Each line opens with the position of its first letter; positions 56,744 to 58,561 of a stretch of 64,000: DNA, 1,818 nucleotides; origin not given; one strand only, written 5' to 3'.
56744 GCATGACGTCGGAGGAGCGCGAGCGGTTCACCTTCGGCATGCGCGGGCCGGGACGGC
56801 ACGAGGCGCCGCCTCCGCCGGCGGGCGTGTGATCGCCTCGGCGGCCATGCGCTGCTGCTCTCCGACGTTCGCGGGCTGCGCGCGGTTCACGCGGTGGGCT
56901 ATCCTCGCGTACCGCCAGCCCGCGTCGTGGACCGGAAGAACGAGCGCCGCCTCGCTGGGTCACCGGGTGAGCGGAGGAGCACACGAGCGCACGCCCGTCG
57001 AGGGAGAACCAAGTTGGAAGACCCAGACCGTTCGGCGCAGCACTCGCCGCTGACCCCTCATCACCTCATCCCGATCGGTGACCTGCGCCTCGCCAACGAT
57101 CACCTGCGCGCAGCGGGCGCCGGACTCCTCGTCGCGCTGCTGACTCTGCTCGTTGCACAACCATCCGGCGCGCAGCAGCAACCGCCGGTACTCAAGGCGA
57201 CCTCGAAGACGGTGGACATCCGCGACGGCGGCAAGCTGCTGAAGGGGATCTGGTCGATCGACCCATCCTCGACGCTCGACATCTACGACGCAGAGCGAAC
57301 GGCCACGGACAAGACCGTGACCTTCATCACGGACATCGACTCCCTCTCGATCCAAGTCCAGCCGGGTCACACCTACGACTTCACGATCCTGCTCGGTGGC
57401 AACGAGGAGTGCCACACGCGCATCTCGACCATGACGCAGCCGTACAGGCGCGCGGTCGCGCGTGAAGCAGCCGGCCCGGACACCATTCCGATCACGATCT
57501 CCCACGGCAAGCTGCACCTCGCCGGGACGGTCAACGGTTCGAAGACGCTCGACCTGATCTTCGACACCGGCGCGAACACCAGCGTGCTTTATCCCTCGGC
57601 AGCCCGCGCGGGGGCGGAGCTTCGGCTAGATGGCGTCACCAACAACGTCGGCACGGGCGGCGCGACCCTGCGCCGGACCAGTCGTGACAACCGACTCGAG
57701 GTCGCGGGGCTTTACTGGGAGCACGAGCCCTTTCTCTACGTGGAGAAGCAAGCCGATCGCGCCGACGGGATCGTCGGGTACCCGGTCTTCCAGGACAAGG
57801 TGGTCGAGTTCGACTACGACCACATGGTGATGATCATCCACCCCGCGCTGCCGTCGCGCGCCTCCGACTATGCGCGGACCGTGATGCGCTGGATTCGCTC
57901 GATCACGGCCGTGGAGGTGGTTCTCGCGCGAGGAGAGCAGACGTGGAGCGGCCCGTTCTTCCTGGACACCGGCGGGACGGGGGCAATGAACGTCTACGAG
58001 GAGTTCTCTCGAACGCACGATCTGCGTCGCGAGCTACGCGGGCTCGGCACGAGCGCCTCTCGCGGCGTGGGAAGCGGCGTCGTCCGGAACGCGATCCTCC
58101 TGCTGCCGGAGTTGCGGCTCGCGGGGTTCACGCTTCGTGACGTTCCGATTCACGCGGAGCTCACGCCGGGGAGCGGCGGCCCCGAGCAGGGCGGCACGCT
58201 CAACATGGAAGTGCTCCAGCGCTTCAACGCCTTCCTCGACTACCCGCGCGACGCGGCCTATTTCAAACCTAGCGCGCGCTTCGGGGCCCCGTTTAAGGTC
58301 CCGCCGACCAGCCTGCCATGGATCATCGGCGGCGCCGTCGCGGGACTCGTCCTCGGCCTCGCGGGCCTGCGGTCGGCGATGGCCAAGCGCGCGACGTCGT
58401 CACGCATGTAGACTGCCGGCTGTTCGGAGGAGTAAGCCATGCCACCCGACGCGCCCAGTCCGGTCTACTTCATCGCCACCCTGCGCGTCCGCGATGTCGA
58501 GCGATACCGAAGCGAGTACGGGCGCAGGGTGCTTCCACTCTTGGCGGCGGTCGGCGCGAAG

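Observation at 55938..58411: ECF sigma factor, small two-TM protein and membrane-anchored two-DTG aspartic protease: candidate regulated-proteolysis module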

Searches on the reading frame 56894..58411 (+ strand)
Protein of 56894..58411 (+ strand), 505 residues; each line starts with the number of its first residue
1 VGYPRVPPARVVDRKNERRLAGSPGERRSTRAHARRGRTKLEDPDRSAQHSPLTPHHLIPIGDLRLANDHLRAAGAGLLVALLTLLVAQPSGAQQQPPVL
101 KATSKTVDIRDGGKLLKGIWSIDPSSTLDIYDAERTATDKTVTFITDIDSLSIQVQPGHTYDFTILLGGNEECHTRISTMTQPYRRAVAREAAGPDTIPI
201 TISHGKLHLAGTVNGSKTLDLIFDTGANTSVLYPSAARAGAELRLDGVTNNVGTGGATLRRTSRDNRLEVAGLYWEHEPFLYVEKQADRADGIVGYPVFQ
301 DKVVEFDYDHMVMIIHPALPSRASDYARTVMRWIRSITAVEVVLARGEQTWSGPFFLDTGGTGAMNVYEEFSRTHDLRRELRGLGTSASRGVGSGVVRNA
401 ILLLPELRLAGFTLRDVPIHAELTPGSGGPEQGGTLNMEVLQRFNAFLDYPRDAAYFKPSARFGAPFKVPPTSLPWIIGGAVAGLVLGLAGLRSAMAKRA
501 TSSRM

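Call 4: search_protein_families(library=pfam, proteins=[window:56894-58411:+], max_evalue=1)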
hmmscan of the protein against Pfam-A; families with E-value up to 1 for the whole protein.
window:56894-58411:+ (505 aa): 2 families
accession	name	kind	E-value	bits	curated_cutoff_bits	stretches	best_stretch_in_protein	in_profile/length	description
PF13650.11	Asp_protease_2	-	3.9e-11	44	24.3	1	211-297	3-89/90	Aspartyl protease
PF13975.11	gag-asp_proteas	-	3.2e-06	28.1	28.2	1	211-298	3-89/92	gag-polyprotein putative aspartyl protease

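Call 5: search_protein_families(library=ncbifam, proteins=[window:57014-58411:+], max_evalue=1)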
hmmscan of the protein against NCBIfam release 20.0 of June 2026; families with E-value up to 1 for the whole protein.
window:57014-58411:+ (465 aa): 1 family
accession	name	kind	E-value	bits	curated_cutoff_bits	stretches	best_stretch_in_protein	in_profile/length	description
TIGR02281.1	clan_AA_DTGA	subfamily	0.0065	16.7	57.95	1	164-218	9-63/121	TIGR02281 family clan AA aspartic protease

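Call 6: find_homologous_proteins(query=window:57014-58411:+)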
Query window:57014-58411:+ (465 aa): 112 proteins with E <= 0.001 among 8000 candidates.
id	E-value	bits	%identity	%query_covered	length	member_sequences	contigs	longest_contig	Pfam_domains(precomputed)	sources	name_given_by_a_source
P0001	3.1e-292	987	94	100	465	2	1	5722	PF13650.12,PF13975.12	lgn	-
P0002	1.5e-180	619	63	93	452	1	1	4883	PF13650.12,PF13975.12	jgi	jgi:hypothetical protein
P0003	3.4e-155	536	58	89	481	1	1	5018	PF13650.12,PF13975.12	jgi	jgi:hypothetical protein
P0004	2.3e-152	526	60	91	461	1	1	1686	PF13650.12,PF13975.12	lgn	-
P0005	2.4e-152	526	59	90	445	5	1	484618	PF13650.12,PF13975.12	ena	-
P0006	1.5e-151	524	57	92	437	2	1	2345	PF13650.12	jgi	jgi:hypothetical protein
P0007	2.7e-150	519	58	89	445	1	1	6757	PF13650.12,PF13975.12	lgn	-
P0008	5.4e-150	518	58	90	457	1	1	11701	PF13650.12,PF13975.12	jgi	jgi:hypothetical protein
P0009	6.0e-150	518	57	91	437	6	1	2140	PF13650.12,PF13975.12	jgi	jgi:hypothetical protein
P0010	2.0e-149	517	58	90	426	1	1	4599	PF13650.12,PF13975.12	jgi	jgi:hypothetical protein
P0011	1.5e-148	514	59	85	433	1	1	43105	PF13650.12,PF13975.12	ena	-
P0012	5.1e-147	509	57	87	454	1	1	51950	PF13650.12,PF13975.12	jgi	jgi:hypothetical protein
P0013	1.5e-146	507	56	92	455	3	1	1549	PF13650.12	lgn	-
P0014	1.8e-146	507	59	83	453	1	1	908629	PF13650.12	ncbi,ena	-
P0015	2.7e-146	506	57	89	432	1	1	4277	PF13650.12,PF13975.12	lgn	-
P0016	3.2e-146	506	54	88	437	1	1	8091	PF13650.12,PF13975.12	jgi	jgi:hypothetical protein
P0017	3.5e-146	506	59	84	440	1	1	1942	PF13650.12,PF13975.12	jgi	jgi:hypothetical protein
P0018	4.2e-145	502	59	85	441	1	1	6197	PF13650.12,PF13975.12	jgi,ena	-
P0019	6.7e-145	502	59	84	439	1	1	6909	PF13650.12,PF13975.12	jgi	jgi:hypothetical protein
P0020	1.0e-144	501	57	90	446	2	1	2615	PF13650.12,PF13975.12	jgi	jgi:predicted RNA-binding protein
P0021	1.1e-144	501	58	83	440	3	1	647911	PF13650.12,PF13975.12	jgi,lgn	jgi:hypothetical protein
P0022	9.4e-144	498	55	92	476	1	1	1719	PF13650.12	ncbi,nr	ncbi:MAG: retropepsin-like aspartic protease [bacterium]|nr:retropepsin-like aspartic protease [bact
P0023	1.3e-143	497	57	88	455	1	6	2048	PF13650.12,PF13975.12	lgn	-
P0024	1.4e-143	497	55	91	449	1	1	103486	PF13650.12,PF13975.12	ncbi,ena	-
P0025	2.3e-143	497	56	87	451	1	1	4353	PF13650.12,PF13975.12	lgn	-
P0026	2.7e-143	496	55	88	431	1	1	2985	PF13650.12,PF13975.12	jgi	jgi:hypothetical protein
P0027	2.7e-143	496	55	84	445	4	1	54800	PF13650.12,PF13975.12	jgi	jgi:hypothetical protein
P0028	1.5e-142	494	54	90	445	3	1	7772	PF13650.12,PF13975.12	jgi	-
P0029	3.3e-142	493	57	88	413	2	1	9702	PF13650.12,PF13975.12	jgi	jgi:hypothetical protein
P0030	4.6e-142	492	57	87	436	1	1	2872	PF13650.12,PF13975.12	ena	-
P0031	4.8e-142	492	55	86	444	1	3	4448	PF13650.12,PF13975.12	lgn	-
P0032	6.2e-142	492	56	81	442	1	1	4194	PF13650.12,PF13975.12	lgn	-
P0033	7.3e-142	492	56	81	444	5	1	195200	PF13650.12,PF13975.12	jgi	jgi:hypothetical protein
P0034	9.0e-142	491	56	81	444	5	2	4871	PF13650.12,PF13975.12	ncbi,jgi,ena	jgi:hypothetical protein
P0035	3.7e-141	489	57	84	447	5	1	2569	PF13650.12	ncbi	-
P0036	3.7e-141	489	55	91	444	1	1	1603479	PF13650.12,PF13975.12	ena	-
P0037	4.8e-141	489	57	86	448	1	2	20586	PF13650.12,PF13975.12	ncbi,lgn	-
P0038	6.8e-141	488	59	81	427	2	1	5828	PF13650.12,PF13975.12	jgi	-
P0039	1.2e-140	488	57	86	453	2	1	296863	PF13650.12,PF13975.12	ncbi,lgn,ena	-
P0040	1.8e-140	487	53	91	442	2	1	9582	PF13650.12,PF13975.12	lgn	-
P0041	2.5e-140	487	56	90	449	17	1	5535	PF13650.12,PF13975.12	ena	-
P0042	6.7e-140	485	55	84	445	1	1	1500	PF13650.12,PF13975.12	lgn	-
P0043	7.7e-140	485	56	85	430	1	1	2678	PF13650.12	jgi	jgi:hypothetical protein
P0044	1.2e-138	481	55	86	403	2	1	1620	PF13650.12,PF13975.12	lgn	-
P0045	1.4e-138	481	55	89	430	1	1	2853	PF13650.12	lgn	-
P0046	3.1e-138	480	56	84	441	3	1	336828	PF13650.12,PF13975.12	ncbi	-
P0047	5.0e-138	479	56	91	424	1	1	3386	PF13650.12,PF13975.12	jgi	jgi:hypothetical protein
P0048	5.2e-138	479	55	90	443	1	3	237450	PF13650.12,PF13975.12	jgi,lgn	jgi:hypothetical protein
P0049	6.1e-138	479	59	80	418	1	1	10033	PF13650.12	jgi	jgi:hypothetical protein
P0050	6.5e-138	479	54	89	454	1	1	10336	PF13650.12,PF13975.12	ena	-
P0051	1.0e-137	478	54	86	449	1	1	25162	PF13650.12,PF13975.12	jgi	-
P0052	6.8e-137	475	56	89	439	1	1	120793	PF13650.12,PF13975.12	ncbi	-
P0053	2.3e-136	474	55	86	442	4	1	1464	PF13650.12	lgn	-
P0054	7.0e-136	472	55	91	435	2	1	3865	PF13650.12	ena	-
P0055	1.6e-135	471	55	85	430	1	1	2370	PF13650.12,PF13975.12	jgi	-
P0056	9.7e-135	468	56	86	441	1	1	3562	PF13650.12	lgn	-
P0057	2.5e-133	464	58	79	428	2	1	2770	PF13650.12,PF13975.12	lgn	-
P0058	6.9e-133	462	54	84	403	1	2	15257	PF13650.12,PF13975.12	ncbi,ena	-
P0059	1.7e-132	461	53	83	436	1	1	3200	PF13650.12,PF13975.12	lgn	-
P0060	1.6e-131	458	52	86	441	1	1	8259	PF13650.12,PF13975.12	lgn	-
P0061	3.2e-131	457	53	84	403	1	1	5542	PF13650.12,PF13975.12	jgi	jgi:Aspartyl protease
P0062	1.4e-130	454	54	84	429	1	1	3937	PF13650.12,PF13975.12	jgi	jgi:predicted aspartyl protease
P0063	3.2e-130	453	53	92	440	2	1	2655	PF13650.12,PF13975.12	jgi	-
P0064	1.6e-129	451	55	82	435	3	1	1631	PF13650.12,PF13975.12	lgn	-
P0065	2.0e-129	451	71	61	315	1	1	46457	PF13650.12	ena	-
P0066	8.3e-129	449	49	94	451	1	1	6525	PF13650.12,PF13975.12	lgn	-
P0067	4.0e-128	446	51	85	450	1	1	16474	PF13650.12,PF13975.12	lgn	-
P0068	1.6e-127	444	53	82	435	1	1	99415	PF13650.12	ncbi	-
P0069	2.0e-127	444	51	91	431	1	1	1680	PF13650.12,PF13975.12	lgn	-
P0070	3.9e-126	440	53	82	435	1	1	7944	PF13650.12,PF13975.12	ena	-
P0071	1.6e-125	438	57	77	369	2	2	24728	PF13650.12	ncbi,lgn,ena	-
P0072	8.8e-125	435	57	84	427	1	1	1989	PF13650.12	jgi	-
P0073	1.5e-124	435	57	73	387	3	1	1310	PF13650.12,PF13975.12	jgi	jgi:hypothetical protein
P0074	5.4e-124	433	51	88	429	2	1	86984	PF13650.12,PF13975.12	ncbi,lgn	-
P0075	5.9e-124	433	52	84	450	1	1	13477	PF13650.12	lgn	-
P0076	4.6e-120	420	51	87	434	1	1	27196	PF13650.12,PF13975.12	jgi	jgi:hypothetical protein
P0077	6.4e-120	419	53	80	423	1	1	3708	PF13650.12,PF13975.12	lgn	-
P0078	1.3e-119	418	51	82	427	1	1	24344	PF13650.12,PF13975.12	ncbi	-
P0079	1.4e-119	418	48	90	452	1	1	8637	PF13650.12,PF13975.12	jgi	jgi:hypothetical protein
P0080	2.2e-119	418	48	84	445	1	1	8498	PF13650.12,PF13975.12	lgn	-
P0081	2.2e-118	414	51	85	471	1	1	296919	PF13650.12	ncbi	-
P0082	8.9e-116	406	46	86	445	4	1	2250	PF13650.12,PF13975.12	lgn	-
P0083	3.9e-115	404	45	88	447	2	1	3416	PF13650.12,PF13975.12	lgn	-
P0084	9.7e-114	399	56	75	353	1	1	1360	PF13650.12,PF13975.12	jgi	jgi:hypothetical protein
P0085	4.2e-112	394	51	80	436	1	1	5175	PF13650.12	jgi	jgi:hypothetical protein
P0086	1.6e-111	392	47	91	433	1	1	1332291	PF13650.12,PF13975.12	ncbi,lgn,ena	-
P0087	1.7e-108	382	47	87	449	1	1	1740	PF13650.12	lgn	-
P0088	9.2e-107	376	48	85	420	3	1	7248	PF13650.12,PF13975.12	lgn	-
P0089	3.1e-104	368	47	85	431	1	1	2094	PF13650.12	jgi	jgi:hypothetical protein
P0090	3.0e-103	364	46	81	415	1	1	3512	PF13650.12,PF13975.12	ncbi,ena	-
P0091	8.3e-103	363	48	85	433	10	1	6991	PF13650.12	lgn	-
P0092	8.3e-103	363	47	82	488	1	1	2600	PF13650.12,PF00005.34,PF13975.12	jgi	-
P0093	6.6e-102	360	59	61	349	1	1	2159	PF13650.12,PF13975.12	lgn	-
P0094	8.4e-102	360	43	87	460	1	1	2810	PF13650.12,PF13975.12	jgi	jgi:aspartyl protease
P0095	1.4e-101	359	43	91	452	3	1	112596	PF13650.12,PF13975.12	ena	-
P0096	2.7e-101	358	59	65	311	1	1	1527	PF13650.12,PF13975.12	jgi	jgi:hypothetical protein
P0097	1.5e-99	352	57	63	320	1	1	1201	PF13650.12,PF13975.12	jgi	jgi:hypothetical protein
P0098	3.6e-99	351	62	55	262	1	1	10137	PF13650.12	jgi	jgi:hypothetical protein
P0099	9.1e-99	350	42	88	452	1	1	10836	PF13650.12,PF13975.12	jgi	jgi:hypothetical protein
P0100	3.0e-98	348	51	71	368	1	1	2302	PF13650.12,PF13975.12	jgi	-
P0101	2.9e-97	345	44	81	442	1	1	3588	PF13650.12,PF13975.12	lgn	-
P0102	6.2e-97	344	45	80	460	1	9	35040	PF13650.12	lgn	-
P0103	1.2e-96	343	42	89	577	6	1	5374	PF13650.12,PF13975.12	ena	-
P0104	1.7e-96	342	58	60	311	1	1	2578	PF13650.12,PF13975.12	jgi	jgi:hypothetical protein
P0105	2.9e-95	338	43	86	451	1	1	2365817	PF13650.12,PF13975.12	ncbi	ncbi:MAG: aspartyl protease family protein [Gemmatales bacterium]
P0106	1.9e-91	325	43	82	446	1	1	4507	PF13650.12,PF13975.12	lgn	-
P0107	1.5e-90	322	42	85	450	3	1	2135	PF13650.12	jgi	-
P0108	1.4e-78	283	40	82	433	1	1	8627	PF13650.12,PF13975.12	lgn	-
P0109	1.4e-76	277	60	46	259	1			PF13650.12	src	-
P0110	7.1e-72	261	41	67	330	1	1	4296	PF13650.12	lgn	-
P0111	1.0e-69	254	34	89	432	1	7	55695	PF13650.12,PF13975.12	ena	-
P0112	4.2e-68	249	34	91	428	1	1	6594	PF13650.12,PF13975.12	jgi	-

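Call 8: find_related_loci(query=A1, collection=genome_contigs, flank=6000)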
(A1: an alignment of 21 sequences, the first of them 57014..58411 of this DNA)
Query A1 (465 aa) in genome_contigs; peptide patterns used: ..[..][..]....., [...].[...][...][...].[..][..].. (x = any residue, [..] = any of these).
222 stretches matched a pattern; 101 encode a relative of the query (tblastn E <= 1e-3); the best 80 are kept; 80 distinct loci.
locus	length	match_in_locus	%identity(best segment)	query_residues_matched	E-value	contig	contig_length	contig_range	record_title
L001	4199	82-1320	54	53-462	7e-153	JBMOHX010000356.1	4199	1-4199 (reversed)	MAG: Phycisphaerales bacterium isolate Deming_bin.377 contig77832, whole genome shotgun sequence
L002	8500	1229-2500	55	39-459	4e-148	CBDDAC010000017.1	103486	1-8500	MAG: Mariniblastus sp. isolate 575d00d6-6cd5-4c6f-b7ca-5c10567f4f0b genome assembly, contig: contig_17, whole genome sho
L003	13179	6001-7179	55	38-429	2e-142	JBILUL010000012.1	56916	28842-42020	MAG: Phycisphaerales bacterium isolate ME2018-08-06_3300044608_group8_bin185 Rohwer_bin1620_scaffold_396_c1, whole genom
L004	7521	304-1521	58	58-462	9e-142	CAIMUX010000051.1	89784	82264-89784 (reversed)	MAG: Candidatus Eisenbacteria bacterium isolate Loclat_bin-10216 genome assembly, contig: bin-10216:051/142, whole genom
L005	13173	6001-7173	56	38-428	1e-140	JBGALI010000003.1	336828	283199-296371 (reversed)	MAG: Phycisphaerales bacterium isolate MAG_AAO_H125.64 AAOH125-64_opera_contig_142, whole genome shotgun sequence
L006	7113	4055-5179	59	53-428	1e-139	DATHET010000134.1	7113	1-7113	MAG TPA_asm: Planctomycetota bacterium isolate SMAG_U12428 k141_822626, whole genome shotgun sequence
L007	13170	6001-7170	59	58-445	3e-139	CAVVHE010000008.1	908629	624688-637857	MAG: Terriglobia bacterium isolate MFD02979.bin.1.14 genome assembly, contig: contig_93354, whole genome shotgun sequenc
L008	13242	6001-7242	56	53-464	5e-135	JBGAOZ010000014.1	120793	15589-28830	MAG: Phycisphaerales bacterium isolate MAG_AAO_H125.32 AAOH125-32_opera_contig_644, whole genome shotgun sequence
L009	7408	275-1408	54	58-435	2e-134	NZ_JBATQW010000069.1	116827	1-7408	MAG: Geothrix sp. isolate MFD10516_ilm_asm_bin30 k127_54268, whole genome shotgun sequence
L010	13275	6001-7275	55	9-428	4e-134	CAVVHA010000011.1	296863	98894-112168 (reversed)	MAG: uncultured Acidobacteriota bacterium isolate MFD02979.bin.2.107 genome assembly, contig: contig_53936, whole genome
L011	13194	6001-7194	51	31-429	2e-133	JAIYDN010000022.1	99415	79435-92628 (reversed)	MAG: Planctomycetaceae bacterium isolate H1_MAG_00037 pond_H1_MAG_00037_000000000001, whole genome shotgun sequence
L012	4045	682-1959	48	38-464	4e-130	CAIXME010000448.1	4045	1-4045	MAG: uncultured Pirellula sp. isolate Loclat_bin-05000 genome assembly, contig: bin-05000:0448/1036, whole genome shotgu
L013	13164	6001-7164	51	59-452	2e-118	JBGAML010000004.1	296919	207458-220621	MAG: Candidatus Eisenbacteria bacterium isolate MAG_AAO_H125.51 AAOH125-51_opera_contig_173, whole genome shotgun sequen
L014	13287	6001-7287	47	31-455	2e-115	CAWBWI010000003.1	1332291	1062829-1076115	MAG: Candidatus Eisenbacteria bacterium isolate MFD09730.bin.2.41 genome assembly, contig: contig_1763, whole genome sho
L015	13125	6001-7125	52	49-430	5e-115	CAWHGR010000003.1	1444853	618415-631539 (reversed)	MAG: uncultured Planctomycetota bacterium isolate MFD02134.bin.2.236 genome assembly, contig: contig_12359, whole genome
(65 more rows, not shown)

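Call 14: find_encoding_contigs(protein=P0001, flank=5000, max_places=3)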
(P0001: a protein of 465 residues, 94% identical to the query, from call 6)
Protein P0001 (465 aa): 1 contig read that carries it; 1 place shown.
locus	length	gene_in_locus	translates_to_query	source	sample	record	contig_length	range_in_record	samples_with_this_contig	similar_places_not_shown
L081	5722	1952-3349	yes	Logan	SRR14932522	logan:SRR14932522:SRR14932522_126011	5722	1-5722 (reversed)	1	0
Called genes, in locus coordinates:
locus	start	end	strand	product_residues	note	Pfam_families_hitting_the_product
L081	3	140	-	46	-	?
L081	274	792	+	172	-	PF13302:Acetyltransf_3, PF00583:Acetyltransf_1, PF13420:Acetyltransf_4, PF13527:Acetyltransf_9 (weak), PF24553:Rv0428c_C, PF13673:Acetyltransf_10, PF13508:Acetyltransf_7, PF08445:FR47, +1 more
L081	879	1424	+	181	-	PF04542:Sigma70_r2, PF08281:Sigma70_r4_2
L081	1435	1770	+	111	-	-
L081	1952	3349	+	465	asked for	PF13650:Asp_protease_2 (weak), PF13975:gag-asp_proteas (faint)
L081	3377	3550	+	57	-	-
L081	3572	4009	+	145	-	PF09828:ChrB_C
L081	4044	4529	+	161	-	PF13924:Lipocalin_5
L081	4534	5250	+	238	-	PF13489:Methyltransf_23, PF08241:Methyltransf_11, PF08242:Methyltransf_12, PF13649:Methyltransf_25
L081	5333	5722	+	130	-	?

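Call 28: predict_structure(alignment_id=A1)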
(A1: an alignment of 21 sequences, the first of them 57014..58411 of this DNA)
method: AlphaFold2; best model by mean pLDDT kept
length: 465 residues; sequences in the alignment: 21
mean_pLDDT: 84.2   pTM: 0.76
mean pLDDT of the five models: 84.2, 84.2, 82.0, 81.8, 80.2
residues with pLDDT >= 90: 259; 70-90: 123; 50-70: 54; < 50: 29
segments of 3 or more residues with pLDDT < 50: 1-20, 50-54
pLDDT, mean of each block of 10 residues (from residue 1): 38 41 52 71 71 70 93 84 84 89 95 95 92 92 80 82 95 96 93 93 78 60 87 90 86 94 97 96 96 87 95 94 91 92 87 73 97 96 70 90 97 96 89 65 91 86 60
secondary structure, 60 per line:
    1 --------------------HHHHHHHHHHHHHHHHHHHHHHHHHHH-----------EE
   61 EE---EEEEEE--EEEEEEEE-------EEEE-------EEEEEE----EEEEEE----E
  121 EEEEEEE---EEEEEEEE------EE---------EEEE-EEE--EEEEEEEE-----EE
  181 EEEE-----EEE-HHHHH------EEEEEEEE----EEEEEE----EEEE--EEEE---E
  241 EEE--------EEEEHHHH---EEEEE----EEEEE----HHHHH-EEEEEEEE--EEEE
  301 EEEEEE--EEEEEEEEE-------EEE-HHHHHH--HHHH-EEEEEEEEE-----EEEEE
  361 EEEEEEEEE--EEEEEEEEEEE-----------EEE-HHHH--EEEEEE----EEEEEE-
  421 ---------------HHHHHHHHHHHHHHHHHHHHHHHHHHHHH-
elements in order: H21-47 E59-62 E66-71 E74-81 E89-92 E100-105 E110-115 E120-127 E131-138 E156-159 E161-163 E166-173 E179-184 E190-192 H194-198 E205-212 E217-222 E227-230 E233-236 E240-243 E252-255 H256-259 E263-267 E272-276 H281-285 E287-294 E297-306 E309-317 E325-327 H329-334 H337-340 E342-350 E356-369 E372-382 E394-396 H398-401 E404-409 E414-419 H436-464

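Call 39: search_solved_structures(query=A1, max_evalue=1, show_alignments=1)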
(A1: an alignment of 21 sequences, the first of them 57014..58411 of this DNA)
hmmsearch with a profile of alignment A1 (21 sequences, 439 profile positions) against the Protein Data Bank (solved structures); distinct sequences matched with E-value up to 1: 6.
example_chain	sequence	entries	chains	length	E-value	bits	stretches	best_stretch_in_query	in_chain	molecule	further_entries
9iy9_A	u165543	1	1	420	9.7e-08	34.1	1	136-377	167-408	Exported protein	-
27ik_A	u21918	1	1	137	0.38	12.4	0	358-388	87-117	Retroviral-like aspartic protease 1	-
27jo_A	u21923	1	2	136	0.38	12.3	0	358-388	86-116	Retroviral-like aspartic protease 1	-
27jq_A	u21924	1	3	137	0.4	12.3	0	358-388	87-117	Retroviral-like aspartic protease 1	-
27jk_A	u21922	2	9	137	0.44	12.1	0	357-388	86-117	Retroviral-like aspartic protease 1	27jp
9ygm_LV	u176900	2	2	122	0.97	11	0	157-212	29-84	60S ribosomal protein eL22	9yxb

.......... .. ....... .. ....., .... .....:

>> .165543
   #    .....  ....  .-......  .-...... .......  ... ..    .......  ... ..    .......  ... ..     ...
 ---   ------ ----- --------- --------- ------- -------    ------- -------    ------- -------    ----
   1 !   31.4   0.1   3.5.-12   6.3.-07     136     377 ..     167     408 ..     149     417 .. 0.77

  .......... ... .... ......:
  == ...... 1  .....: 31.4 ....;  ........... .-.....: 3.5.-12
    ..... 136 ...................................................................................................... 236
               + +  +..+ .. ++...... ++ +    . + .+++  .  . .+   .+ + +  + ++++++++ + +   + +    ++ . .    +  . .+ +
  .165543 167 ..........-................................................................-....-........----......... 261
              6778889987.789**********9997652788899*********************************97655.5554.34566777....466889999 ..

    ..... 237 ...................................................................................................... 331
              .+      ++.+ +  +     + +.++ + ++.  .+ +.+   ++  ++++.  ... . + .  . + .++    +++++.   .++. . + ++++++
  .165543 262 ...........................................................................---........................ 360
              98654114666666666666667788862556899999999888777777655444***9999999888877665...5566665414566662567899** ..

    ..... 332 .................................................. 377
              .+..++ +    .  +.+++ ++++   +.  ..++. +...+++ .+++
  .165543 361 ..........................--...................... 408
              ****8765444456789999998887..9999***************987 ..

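Call 45: find_encoding_contigs(protein=P0002, flank=5000, max_places=2)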
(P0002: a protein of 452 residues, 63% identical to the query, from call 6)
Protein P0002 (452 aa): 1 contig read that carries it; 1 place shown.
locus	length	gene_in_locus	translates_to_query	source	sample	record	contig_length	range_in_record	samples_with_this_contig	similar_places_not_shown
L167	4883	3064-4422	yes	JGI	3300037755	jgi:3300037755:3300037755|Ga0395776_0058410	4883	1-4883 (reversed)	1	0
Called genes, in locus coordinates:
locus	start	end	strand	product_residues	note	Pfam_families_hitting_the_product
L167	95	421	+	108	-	-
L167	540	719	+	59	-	-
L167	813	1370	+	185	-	PF01872:RibD_C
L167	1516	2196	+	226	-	PF09346:SMI1_KNR4 (weak)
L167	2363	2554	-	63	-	-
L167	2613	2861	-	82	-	-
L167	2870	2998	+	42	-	-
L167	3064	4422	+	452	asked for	PF13650:Asp_protease_2, PF13975:gag-asp_proteas (faint)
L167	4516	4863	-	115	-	PF08327:AHSA1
